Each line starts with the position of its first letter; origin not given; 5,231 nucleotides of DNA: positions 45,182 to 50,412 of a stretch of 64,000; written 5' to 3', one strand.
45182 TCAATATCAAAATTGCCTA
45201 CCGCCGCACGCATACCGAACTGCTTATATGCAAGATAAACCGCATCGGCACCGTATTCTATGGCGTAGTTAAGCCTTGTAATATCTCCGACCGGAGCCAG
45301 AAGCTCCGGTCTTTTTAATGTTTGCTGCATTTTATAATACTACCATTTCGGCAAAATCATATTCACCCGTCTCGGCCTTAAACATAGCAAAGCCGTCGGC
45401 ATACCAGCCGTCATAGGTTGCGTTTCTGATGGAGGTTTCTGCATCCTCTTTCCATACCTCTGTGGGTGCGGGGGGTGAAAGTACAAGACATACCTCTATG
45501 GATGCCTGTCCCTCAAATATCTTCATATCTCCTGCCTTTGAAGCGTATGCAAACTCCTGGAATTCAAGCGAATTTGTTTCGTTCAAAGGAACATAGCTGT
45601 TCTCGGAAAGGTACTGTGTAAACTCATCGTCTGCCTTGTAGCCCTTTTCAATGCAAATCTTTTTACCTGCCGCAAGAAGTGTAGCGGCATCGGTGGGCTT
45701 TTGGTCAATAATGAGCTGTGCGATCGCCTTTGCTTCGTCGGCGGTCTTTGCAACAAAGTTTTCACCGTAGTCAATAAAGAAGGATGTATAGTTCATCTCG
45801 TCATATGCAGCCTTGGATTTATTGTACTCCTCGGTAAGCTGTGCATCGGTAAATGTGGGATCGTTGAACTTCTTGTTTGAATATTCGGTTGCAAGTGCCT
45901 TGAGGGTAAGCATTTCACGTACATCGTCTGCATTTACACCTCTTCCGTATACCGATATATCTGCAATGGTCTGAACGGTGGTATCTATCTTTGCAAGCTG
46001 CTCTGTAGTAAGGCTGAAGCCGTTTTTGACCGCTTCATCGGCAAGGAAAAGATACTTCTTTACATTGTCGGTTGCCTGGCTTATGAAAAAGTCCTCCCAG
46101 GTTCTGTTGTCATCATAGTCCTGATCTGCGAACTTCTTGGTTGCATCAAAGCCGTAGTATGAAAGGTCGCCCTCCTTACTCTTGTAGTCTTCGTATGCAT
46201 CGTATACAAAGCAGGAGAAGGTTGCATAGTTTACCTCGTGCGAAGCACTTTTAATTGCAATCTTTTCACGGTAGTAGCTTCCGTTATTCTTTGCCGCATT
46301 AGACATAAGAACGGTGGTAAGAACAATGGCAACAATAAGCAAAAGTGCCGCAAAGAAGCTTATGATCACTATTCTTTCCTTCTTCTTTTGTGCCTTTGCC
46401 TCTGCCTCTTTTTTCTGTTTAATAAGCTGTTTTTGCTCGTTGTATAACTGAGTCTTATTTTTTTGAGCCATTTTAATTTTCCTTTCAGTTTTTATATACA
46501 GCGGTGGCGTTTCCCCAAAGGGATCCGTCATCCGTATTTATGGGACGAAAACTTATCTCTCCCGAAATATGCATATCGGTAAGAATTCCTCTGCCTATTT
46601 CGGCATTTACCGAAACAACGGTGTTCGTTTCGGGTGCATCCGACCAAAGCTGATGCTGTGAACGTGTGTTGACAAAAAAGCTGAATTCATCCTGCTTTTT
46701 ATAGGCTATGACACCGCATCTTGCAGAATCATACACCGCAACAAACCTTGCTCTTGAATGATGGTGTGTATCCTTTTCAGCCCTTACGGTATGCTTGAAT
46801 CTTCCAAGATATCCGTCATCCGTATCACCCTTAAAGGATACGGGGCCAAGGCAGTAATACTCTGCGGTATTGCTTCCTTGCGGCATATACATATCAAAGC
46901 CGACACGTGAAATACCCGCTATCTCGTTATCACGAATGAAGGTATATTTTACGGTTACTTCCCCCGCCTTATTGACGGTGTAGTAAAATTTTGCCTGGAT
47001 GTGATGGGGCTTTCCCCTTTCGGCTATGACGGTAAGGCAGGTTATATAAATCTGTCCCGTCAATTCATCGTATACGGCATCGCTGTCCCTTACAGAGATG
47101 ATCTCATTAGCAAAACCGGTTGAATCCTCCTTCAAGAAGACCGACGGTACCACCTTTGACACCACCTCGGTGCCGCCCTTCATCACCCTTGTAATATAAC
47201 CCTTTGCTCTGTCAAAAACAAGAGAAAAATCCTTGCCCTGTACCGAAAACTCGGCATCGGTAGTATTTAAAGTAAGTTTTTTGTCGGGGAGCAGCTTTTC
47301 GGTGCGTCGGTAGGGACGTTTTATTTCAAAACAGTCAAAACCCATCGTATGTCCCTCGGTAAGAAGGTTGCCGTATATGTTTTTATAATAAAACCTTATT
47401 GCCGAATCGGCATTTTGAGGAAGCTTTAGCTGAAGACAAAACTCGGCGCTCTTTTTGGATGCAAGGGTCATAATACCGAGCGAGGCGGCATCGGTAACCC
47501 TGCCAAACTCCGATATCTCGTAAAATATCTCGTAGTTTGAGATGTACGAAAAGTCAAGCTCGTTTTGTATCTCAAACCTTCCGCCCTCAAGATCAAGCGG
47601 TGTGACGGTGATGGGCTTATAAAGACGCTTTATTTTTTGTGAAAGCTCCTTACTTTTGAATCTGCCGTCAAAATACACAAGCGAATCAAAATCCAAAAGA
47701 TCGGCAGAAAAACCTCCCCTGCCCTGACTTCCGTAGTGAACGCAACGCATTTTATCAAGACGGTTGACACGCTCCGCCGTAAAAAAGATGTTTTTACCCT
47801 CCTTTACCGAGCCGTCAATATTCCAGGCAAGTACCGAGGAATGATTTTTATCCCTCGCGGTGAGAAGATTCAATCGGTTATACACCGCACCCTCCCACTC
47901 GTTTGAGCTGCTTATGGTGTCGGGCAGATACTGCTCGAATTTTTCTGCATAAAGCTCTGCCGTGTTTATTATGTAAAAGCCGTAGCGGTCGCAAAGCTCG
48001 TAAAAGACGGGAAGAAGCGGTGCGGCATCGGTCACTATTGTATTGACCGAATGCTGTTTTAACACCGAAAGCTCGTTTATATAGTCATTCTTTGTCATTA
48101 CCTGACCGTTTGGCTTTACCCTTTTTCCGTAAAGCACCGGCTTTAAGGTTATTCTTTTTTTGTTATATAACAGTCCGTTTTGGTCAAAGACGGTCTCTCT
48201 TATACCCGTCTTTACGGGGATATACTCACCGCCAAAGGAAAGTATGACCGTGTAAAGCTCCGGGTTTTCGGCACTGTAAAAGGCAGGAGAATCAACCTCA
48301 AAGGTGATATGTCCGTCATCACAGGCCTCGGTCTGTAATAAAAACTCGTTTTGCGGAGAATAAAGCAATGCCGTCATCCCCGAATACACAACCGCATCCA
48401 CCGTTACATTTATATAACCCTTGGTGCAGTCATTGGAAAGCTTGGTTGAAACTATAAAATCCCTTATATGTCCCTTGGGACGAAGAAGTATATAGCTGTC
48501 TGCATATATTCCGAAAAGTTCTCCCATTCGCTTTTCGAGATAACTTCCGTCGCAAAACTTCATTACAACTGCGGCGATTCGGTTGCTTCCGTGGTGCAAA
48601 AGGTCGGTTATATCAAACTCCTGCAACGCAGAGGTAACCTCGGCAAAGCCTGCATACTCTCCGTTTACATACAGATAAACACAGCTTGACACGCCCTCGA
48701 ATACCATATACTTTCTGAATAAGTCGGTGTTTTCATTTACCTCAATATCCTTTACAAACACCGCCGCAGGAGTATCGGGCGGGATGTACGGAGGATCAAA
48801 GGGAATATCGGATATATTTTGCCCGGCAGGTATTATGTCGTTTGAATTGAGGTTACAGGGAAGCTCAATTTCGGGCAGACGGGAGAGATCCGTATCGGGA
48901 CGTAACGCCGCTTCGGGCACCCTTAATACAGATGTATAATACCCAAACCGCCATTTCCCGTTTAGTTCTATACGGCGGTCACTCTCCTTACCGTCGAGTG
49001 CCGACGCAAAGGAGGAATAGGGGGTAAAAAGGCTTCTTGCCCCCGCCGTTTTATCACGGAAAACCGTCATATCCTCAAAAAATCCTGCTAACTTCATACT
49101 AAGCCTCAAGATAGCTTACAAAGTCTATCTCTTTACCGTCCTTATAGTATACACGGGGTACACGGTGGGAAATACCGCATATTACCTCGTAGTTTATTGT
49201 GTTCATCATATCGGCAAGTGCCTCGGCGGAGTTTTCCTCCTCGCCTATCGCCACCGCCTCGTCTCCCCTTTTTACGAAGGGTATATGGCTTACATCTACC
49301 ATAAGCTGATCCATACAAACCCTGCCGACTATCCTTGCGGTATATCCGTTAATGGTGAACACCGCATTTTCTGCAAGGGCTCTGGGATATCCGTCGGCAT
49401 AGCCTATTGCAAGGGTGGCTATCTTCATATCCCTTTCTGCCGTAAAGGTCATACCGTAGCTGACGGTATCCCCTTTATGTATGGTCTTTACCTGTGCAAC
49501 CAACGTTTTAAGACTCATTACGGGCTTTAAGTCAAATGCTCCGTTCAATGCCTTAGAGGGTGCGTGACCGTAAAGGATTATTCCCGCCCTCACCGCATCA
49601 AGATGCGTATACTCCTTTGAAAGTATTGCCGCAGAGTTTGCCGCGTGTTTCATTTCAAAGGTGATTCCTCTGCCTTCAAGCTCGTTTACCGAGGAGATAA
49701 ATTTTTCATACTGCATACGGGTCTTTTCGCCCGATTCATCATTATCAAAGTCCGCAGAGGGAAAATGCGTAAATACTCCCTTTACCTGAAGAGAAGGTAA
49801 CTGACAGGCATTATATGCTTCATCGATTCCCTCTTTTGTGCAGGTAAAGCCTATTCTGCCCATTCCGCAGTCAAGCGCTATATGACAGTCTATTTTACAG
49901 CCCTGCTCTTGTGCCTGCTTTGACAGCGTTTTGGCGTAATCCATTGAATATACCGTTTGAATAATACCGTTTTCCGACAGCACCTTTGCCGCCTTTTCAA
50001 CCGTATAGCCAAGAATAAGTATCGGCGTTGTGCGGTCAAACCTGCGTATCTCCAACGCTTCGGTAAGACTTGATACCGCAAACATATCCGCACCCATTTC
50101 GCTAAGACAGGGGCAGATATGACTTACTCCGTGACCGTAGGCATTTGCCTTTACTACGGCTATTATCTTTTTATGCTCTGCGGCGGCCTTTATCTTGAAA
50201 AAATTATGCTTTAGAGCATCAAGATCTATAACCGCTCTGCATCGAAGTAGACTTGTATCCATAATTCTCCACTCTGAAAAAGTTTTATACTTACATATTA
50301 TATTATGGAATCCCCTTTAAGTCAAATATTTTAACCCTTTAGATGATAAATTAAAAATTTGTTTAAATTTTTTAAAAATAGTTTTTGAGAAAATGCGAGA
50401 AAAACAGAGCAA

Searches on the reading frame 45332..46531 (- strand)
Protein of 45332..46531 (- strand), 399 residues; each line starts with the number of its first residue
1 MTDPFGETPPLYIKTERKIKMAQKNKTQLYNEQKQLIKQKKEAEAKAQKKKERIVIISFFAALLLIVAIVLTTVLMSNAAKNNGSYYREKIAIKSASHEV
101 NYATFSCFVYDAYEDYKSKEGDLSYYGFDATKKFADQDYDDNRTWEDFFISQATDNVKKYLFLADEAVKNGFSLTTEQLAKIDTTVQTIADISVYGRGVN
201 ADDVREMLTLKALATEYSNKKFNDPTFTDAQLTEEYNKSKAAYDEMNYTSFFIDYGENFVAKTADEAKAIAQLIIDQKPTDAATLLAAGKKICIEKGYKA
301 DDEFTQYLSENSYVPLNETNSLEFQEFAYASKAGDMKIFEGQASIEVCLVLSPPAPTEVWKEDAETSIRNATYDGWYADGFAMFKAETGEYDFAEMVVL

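Call 6: search_protein_families(library=pfam, proteins=[window:45332-46531:-], max_evalue=0.001)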
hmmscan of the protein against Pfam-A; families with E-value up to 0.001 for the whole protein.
window:45332-46531:- (399 aa): 0 families

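Call 7: search_protein_families(library=ncbifam, proteins=[window:45332-46531:-], max_evalue=0.01)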
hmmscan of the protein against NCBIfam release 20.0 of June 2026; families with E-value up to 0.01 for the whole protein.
window:45332-46531:- (399 aa): 1 family
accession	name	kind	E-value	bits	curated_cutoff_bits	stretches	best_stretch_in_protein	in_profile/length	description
NF033483.0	PknB_PASTA_kin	equivalog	0.0035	16.4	450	1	17-82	297-362/563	Stk1 family PASTA domain-containing Ser/Thr kinase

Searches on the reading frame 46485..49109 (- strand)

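Call 6: search_protein_families(library=pfam, proteins=[window:46485-49109:-], max_evalue=0.001)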
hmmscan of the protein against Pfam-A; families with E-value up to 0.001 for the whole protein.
window:46485-49109:- (874 aa): 4 families
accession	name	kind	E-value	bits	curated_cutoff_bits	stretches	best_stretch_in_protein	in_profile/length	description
PF02836.23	Glyco_hydro_2_C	-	2.2e-22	80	21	1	312-482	7-184/302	Glycosyl hydrolases family 2, TIM barrel domain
PF02837.24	Glyco_hydro_2_N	-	7.1e-20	72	28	1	48-209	3-167/169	Glycosyl hydrolases family 2, sugar binding domain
PF02929.23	Bgal_small_N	-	2.5e-10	40.9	25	1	624-778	1-157/248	Beta galactosidase small chain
PF00703.27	Glyco_hydro_2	-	0.0002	22.5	23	0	214-304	2-109/109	Glycosyl hydrolases family 2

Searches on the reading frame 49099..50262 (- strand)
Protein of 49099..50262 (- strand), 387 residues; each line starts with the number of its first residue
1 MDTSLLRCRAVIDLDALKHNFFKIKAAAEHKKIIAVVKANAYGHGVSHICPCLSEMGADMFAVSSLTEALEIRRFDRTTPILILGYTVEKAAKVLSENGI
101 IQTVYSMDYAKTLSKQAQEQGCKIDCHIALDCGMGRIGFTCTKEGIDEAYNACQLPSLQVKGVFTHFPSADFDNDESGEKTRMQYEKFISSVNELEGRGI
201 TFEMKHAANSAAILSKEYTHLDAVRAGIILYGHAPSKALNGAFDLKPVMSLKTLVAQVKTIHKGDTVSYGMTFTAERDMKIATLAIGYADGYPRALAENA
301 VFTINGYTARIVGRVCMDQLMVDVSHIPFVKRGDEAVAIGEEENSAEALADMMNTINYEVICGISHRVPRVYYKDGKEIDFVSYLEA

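Call 6: search_protein_families(library=pfam, proteins=[window:49099-50262:-], max_evalue=0.001)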
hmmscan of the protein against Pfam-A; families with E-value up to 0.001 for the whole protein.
window:49099-50262:- (387 aa): 2 families
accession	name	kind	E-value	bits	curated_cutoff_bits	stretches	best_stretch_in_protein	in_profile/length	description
PF01168.26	Ala_racemase_N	-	1.4e-62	211.8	24.1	1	12-235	1-220/220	Alanine racemase, N-terminal domain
PF00842.27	Ala_racemase_C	-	2.9e-48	163.1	25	1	248-372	1-127/127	Alanine racemase, C-terminal domain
